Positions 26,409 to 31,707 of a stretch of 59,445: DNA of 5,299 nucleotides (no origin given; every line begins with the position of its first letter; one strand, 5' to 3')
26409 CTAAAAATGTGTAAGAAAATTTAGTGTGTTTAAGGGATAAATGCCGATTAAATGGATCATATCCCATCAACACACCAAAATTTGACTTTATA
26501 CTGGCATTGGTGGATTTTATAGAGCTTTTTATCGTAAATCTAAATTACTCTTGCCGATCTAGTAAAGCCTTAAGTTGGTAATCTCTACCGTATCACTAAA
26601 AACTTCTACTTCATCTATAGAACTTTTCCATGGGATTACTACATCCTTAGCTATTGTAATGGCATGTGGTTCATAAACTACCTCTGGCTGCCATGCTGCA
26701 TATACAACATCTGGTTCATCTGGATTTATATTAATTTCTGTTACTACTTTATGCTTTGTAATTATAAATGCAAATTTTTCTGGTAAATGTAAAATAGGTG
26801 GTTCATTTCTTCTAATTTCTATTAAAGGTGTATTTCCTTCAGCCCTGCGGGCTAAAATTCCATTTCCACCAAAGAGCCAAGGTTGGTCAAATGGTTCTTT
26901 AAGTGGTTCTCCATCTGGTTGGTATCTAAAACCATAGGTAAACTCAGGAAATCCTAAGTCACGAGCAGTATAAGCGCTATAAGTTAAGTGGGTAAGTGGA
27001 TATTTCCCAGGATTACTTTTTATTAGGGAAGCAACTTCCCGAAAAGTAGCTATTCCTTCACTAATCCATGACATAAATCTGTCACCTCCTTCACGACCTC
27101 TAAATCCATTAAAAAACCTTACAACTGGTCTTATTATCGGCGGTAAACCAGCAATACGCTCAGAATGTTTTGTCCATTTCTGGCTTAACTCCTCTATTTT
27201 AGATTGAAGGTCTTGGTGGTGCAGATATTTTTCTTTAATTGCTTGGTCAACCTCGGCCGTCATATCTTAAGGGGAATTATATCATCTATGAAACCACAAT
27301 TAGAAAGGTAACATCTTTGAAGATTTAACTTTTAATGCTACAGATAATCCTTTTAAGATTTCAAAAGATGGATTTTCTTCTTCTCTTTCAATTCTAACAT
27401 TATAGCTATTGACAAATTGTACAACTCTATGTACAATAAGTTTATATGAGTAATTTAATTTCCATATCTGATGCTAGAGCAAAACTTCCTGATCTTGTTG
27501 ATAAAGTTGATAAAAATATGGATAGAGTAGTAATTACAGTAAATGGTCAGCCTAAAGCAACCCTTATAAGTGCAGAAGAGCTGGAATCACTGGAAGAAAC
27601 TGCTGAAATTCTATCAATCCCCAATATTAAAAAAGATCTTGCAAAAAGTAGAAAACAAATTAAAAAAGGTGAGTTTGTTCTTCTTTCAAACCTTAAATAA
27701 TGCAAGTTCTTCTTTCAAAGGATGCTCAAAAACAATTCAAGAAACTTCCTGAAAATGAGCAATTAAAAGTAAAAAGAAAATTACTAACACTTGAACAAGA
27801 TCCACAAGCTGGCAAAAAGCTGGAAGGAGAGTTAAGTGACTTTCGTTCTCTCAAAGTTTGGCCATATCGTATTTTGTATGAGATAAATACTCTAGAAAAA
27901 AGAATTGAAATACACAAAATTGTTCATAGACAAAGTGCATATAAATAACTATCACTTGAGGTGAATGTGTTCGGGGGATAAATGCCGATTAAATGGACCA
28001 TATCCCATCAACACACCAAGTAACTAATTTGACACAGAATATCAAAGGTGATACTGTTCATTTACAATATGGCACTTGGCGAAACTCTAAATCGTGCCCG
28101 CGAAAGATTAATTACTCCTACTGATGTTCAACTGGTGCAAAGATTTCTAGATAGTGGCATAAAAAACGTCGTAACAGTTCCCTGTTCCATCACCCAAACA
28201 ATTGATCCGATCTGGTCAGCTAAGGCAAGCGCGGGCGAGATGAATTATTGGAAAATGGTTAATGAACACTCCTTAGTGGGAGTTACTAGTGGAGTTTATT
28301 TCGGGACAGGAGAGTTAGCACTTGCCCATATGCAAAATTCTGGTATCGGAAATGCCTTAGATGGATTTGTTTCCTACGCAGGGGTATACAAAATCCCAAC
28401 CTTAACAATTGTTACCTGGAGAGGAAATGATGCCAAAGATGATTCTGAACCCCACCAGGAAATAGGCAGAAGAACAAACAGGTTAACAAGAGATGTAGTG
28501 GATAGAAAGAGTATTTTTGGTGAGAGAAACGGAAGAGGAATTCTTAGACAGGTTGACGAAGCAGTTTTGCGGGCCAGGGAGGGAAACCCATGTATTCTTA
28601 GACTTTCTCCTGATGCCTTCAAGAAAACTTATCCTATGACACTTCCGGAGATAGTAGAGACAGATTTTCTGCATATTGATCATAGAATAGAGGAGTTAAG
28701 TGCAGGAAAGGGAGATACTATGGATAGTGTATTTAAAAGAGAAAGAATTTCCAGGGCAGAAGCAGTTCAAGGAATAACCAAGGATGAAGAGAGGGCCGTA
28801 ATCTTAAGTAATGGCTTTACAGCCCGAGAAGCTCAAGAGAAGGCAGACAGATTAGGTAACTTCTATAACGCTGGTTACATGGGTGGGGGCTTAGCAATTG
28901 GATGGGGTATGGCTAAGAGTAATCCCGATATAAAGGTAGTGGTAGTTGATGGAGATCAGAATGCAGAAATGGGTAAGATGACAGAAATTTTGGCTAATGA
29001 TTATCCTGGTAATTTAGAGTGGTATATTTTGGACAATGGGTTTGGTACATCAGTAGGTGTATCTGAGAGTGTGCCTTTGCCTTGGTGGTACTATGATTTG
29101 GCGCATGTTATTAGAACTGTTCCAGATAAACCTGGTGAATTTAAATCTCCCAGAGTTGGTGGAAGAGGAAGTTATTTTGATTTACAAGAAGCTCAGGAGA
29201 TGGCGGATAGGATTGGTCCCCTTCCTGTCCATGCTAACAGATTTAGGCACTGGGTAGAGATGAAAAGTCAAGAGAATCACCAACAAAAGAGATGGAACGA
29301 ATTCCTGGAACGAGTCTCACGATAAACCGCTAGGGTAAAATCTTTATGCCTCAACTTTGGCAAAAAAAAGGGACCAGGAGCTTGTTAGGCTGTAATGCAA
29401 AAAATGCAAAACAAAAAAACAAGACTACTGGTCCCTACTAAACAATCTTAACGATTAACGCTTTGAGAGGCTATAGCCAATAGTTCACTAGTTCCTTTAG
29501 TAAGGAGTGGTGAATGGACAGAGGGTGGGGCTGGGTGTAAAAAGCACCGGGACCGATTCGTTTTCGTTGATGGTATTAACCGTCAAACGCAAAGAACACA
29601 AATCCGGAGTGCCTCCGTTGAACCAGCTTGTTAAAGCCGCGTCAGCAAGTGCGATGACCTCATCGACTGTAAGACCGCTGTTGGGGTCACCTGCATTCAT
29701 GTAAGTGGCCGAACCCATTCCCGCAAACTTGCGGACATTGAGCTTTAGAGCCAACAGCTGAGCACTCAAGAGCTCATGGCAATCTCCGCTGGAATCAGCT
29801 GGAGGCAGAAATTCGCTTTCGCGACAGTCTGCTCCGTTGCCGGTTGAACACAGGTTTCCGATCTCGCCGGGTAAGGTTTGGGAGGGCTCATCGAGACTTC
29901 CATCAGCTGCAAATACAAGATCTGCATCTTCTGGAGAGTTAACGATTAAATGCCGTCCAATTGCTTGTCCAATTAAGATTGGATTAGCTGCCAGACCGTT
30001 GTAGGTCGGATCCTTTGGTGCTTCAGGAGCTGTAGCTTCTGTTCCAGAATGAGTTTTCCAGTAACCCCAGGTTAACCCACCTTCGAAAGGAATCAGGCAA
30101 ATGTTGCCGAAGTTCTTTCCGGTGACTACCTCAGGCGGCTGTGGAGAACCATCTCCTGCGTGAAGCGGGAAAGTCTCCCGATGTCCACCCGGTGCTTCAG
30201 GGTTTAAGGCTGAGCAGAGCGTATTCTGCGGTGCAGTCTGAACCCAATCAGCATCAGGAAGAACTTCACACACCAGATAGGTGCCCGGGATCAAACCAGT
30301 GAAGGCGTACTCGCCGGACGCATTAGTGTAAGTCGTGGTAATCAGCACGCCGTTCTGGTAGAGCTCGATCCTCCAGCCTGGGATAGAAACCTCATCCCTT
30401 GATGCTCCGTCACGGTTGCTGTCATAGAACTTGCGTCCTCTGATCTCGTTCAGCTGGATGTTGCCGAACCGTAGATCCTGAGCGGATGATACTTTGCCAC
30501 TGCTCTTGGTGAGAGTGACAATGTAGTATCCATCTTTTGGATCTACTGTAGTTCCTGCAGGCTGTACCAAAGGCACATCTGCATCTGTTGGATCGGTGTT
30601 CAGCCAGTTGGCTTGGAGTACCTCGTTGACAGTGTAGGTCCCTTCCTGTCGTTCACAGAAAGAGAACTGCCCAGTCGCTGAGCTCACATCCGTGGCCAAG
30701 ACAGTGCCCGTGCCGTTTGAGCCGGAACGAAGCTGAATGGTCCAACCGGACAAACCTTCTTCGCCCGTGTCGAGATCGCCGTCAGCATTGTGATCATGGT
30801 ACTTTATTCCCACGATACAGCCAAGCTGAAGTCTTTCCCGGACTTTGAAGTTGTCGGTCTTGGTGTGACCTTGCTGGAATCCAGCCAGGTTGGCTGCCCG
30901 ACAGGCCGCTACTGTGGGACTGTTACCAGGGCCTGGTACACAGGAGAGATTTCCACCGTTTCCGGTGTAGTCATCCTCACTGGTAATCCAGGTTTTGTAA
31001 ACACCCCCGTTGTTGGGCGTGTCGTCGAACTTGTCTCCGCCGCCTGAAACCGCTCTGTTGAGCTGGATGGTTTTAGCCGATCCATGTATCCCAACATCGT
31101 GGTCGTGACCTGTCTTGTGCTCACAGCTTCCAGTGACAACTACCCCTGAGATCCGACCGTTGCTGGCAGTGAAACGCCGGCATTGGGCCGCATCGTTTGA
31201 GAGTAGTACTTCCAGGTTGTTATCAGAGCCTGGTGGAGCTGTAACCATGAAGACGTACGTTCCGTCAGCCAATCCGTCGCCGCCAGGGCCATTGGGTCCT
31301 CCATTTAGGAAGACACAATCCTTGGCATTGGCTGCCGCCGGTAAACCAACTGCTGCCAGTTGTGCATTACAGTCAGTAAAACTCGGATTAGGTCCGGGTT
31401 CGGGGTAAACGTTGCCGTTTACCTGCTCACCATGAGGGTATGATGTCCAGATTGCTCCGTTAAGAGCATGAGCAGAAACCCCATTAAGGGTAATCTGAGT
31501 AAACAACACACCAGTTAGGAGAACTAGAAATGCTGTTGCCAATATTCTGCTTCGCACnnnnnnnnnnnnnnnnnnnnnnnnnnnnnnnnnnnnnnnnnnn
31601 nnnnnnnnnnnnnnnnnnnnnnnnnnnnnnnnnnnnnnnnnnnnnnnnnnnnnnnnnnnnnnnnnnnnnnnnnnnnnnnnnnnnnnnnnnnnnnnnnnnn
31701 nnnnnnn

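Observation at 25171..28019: Periodic mini-cassette array: [repeat A - cargo - XRE remnant - TA pair] x2 - repeat A, with no recombinase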

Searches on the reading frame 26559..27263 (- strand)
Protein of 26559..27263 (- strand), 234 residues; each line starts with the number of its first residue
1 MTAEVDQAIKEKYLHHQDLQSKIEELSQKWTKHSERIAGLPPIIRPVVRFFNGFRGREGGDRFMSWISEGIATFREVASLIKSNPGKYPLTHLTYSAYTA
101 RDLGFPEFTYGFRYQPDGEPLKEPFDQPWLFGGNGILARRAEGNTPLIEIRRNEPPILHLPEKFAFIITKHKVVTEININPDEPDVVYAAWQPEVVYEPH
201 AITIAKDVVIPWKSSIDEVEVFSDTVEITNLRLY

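Call 8: search_protein_families(library=pfam, proteins=[window:26559-27263:-], max_evalue=0.01)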
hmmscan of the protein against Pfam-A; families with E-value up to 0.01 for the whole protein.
window:26559-27263:- (234 aa): 0 families

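Call 12: find_encoding_contigs(protein=window:26559-27263:-, flank=10000, max_places=10)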
Protein window:26559-27263:- (234 aa): 1 contig read that carries it; 1 place shown.
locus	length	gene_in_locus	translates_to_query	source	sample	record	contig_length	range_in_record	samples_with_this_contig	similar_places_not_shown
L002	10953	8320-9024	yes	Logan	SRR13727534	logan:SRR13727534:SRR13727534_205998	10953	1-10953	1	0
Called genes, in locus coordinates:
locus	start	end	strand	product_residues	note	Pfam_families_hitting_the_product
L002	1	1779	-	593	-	?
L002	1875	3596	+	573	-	-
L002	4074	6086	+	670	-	PF13620:CarboxypepD_reg (faint), PF17210:SdrD_B, PF17802:SpaA (faint), PF22904:NOMO1-like_2nd (faint), PF17210:SdrD_B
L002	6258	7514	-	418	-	-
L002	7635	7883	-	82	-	PF05016:ParE_toxin, PF15781:ParE-like_toxin (weak)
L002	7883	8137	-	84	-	PF02604:PhdYeFM_antitox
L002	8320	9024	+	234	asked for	-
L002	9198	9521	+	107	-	-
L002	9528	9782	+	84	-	-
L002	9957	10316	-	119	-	PF00072:Response_reg (weak)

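Call 77: search_protein_families(library=ncbifam, proteins=[window:26559-27263:-], max_evalue=0.1)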
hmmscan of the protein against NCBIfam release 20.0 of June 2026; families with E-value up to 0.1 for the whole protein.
window:26559-27263:- (234 aa): 0 families

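Call 96: find_homologous_proteins(query=window:26559-27263:-, max_evalue=0.001)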
Query window:26559-27263:- (234 aa): 10 proteins with E <= 0.001 among 158 candidates.
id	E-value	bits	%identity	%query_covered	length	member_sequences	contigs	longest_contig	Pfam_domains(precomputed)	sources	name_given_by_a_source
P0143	8.1e-157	538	100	100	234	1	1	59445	-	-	-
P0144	4.0e-120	418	79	100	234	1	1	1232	-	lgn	-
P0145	9.7e-120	417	77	99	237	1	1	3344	-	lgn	-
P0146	2.7e-111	389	72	100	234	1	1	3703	-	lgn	-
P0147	6.6e-110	385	71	99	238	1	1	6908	-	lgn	-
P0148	4.4e-96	339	66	99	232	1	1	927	-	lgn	-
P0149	1.8e-95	337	65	99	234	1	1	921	-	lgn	-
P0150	5.2e-95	336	63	99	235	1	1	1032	-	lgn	-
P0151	1.5e-94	334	62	99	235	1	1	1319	-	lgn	-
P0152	6.4e-72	260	54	91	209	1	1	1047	-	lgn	-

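Call 97: find_encoding_contigs(protein=P0147, flank=8000, max_places=3)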
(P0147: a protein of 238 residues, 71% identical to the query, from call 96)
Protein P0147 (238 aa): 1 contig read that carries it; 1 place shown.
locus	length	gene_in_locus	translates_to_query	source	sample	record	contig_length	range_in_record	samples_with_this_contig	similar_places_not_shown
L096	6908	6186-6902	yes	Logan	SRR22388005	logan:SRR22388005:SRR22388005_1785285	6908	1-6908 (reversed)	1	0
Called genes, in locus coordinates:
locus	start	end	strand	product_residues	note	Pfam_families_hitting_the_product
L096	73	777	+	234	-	PF00175:NAD_binding_1, PF08030:NAD_binding_6 (weak)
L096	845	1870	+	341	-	-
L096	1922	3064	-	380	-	PF07995:GSDH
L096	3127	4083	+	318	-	PF01018:GTP1_OBG, PF03193:RsgA_GTPase (faint), PF01926:MMR_HSR1, PF02421:FeoB_N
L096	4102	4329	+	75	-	-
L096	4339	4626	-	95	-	-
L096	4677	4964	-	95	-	PF01541:GIY-YIG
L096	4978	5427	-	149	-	-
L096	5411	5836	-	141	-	PF13470:PIN_3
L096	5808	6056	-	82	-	PF01402:RHH_1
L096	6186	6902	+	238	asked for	-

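Call 104: predict_structure(alignment_id=A3)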
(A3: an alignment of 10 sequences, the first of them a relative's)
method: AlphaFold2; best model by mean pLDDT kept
length: 234 residues; sequences in the alignment: 10
mean_pLDDT: 40.5   pTM: 0.28
mean pLDDT of the five models: 40.5, 40.4, 40.0, 38.8, 37.5
residues with pLDDT >= 90: 0; 70-90: 0; 50-70: 53; < 50: 181
segments of 3 or more residues with pLDDT < 50: 40-48, 69-234
pLDDT, mean of each block of 10 residues (from residue 1): 54 56 62 62 48 53 51 47 42 37 34 42 38 30 38 40 30 28 29 25 27 30 33 29
secondary structure, 60 per line:
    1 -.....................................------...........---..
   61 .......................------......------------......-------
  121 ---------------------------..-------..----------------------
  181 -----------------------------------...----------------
elements in order: H2-38 H45-55 H59-83 E90-95 E108-113

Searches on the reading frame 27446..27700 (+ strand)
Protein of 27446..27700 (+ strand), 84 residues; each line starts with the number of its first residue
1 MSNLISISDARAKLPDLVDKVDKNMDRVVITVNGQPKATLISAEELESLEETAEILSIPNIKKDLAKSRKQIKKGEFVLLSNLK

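Call 8: search_protein_families(library=pfam, proteins=[window:27446-27700:+], max_evalue=0.01)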
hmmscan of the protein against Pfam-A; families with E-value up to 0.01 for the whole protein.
window:27446-27700:+ (84 aa): 1 family
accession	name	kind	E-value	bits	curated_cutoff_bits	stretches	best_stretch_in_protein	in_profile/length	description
PF02604.26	PhdYeFM_antitox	-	4.4e-18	65.2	29.8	1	5-73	4-72/74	Antitoxin Phd_YefM, type II toxin-antitoxin system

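Call 77: search_protein_families(library=ncbifam, proteins=[window:27446-27700:+], max_evalue=0.1)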
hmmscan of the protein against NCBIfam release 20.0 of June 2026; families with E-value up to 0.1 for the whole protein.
window:27446-27700:+ (84 aa): 3 families
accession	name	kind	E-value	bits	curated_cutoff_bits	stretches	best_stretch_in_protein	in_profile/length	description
TIGR01552.1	phd_fam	subfamily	2.7e-14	52.2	20.8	1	5-56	2-52/53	type II toxin-antitoxin system prevent-host-death family antitoxin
NF008499.0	PRK11409.1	equivalog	7.5e-08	32.4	121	1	5-76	4-75/83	YoeB-YefM toxin-antitoxin system antitoxin YefM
NF009174.0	PRK12522.1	equivalog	0.039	13.9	217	1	16-74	103-165/175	RNA polymerase sigma factor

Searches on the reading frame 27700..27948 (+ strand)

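Call 8: search_protein_families(library=pfam, proteins=[window:27700-27948:+], max_evalue=0.01)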
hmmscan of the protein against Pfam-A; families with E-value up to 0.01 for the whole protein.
window:27700-27948:+ (82 aa): 2 families
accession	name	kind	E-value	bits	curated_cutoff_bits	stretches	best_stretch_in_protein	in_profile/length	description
PF05016.21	ParE_toxin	-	1.8e-10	41.7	23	1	3-81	1-89/89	ParE toxin of type II toxin-antitoxin system, parDE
PF15781.12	ParE-like_toxin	-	9.9e-06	25.9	28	1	4-74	2-76/87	ParE-like toxin of type II bacterial toxin-antitoxin system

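Call 77: search_protein_families(library=ncbifam, proteins=[window:27700-27948:+], max_evalue=0.1)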
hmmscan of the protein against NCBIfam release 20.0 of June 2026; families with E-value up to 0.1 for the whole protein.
window:27700-27948:+ (82 aa): 2 families
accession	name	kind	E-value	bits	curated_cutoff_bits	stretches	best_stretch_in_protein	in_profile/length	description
TIGR02385.1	RelE_StbE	subfamily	3.7e-06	27.4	27.9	1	2-78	1-85/88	type II toxin-antitoxin system mRNA interferase toxin, RelE/StbE family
NF033756.1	gliding_GltC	equivalog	0.024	13.4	450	1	19-69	517-567/622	adventurous gliding motility protein GltC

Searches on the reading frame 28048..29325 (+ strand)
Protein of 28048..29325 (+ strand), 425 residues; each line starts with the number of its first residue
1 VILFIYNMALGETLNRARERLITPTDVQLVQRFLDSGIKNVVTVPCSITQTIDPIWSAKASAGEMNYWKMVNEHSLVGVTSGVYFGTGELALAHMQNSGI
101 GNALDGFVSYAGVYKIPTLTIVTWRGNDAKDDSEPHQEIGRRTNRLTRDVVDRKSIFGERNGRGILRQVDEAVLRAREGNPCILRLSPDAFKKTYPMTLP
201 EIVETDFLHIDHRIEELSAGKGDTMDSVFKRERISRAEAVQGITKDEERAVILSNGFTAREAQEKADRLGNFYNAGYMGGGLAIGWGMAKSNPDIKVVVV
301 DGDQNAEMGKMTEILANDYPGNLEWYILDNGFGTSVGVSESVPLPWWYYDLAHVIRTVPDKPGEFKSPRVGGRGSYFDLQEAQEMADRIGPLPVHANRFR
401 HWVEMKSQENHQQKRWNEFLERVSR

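Call 8: search_protein_families(library=pfam, proteins=[window:28048-29325:+], max_evalue=0.01)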
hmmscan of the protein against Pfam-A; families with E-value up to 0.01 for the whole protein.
window:28048-29325:+ (425 aa): 1 family
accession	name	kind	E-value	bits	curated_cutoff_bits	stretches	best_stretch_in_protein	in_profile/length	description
PF02776.23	TPP_enzyme_N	-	0.00023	21.4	26.8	1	29-138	7-113/119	Thiamine pyrophosphate enzyme, N-terminal TPP binding domain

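Call 14: find_related_loci(query=window:28069-29325:+, collection=genome_contigs, flank=10000)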
Query window:28069-29325:+ (418 aa) in genome_contigs; peptide patterns used: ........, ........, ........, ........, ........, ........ (x = any residue, [..] = any of these).
23 stretches matched a pattern; 4 encode a relative of the query (tblastn E <= 1e-3); 4 distinct loci.
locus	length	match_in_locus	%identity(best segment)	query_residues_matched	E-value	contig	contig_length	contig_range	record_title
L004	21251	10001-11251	76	3-417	0e+0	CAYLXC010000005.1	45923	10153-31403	MAG TPA_asm: uncultured Gammaproteobacteria bacterium isolate SRP178908_co2_35 genome assembly, contig: NODE_169_length_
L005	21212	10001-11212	54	7-403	3e-140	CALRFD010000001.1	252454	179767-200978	MAG: Patescibacteria group bacterium isolate Ike-100m-12 genome assembly, contig: Ike-100-c8, whole genome shotgun seque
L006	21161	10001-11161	46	17-404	4e-103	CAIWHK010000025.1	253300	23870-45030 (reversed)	uncultured bacterium isolate Loclat_bin-10883 genome assembly, contig: bin-10883:25/72, whole genome shotgun sequence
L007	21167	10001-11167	43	17-415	9e-95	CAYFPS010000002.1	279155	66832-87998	MAG TPA_asm: uncultured Bacteroidaceae bacterium isolate ERP019367_co1_104 genome assembly, contig: NODE_49_length_27915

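Call 92: find_encoding_contigs(protein=window:28069-29325:+, flank=8000, max_places=10)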
Protein window:28069-29325:+ (418 aa): 1 contig read that carries it; 1 place shown.
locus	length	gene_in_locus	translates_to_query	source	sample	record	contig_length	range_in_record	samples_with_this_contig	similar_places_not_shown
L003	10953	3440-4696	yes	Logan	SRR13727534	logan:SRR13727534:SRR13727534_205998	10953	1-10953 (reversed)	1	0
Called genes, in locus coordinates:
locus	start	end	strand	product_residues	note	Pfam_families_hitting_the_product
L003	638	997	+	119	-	PF00072:Response_reg (weak)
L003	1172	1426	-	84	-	-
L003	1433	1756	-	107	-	-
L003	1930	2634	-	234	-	-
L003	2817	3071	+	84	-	PF02604:PhdYeFM_antitox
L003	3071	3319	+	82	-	PF05016:ParE_toxin, PF15781:ParE-like_toxin (weak)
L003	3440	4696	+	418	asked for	-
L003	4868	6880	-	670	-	PF13620:CarboxypepD_reg (faint), PF17210:SdrD_B, PF17802:SpaA (faint), PF22904:NOMO1-like_2nd (faint), PF17210:SdrD_B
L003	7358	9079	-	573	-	-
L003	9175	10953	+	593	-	?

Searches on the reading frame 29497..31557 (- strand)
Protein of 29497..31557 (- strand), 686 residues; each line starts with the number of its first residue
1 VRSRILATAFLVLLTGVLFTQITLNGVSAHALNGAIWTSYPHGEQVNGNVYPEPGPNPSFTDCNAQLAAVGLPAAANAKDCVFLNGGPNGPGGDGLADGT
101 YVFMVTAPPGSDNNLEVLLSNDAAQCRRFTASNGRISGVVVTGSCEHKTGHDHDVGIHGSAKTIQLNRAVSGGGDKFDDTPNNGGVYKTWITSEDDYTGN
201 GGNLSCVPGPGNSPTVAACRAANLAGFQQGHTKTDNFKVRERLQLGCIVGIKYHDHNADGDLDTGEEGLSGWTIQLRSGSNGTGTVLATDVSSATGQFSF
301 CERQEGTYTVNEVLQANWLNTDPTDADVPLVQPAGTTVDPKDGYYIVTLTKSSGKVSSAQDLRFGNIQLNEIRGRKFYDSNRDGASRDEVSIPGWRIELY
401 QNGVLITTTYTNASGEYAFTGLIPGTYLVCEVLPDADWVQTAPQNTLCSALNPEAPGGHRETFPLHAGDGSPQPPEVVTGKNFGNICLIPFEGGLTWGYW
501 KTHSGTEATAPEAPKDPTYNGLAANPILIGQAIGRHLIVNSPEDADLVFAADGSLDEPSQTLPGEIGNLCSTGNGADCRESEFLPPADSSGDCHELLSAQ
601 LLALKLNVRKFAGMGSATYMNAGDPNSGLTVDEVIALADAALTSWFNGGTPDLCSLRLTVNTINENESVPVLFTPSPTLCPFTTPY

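Call 8: search_protein_families(library=pfam, proteins=[window:29497-31557:-], max_evalue=0.01)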
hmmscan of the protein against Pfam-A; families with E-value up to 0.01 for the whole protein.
window:29497-31557:- (686 aa): 3 families
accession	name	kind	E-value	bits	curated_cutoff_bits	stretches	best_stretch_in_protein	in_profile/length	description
PF17210.9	SdrD_B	-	2.9e-22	79.4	29.7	2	377-445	8-77/112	SdrD B-like domain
PF17802.7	SpaA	-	5.7e-10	39.7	23.1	1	390-432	14-59/91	Prealbumin-like fold domain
PF13620.12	CarboxypepD_reg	-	5.4e-08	33.5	32.3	1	390-429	12-52/82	Carboxypeptidase regulatory-like domain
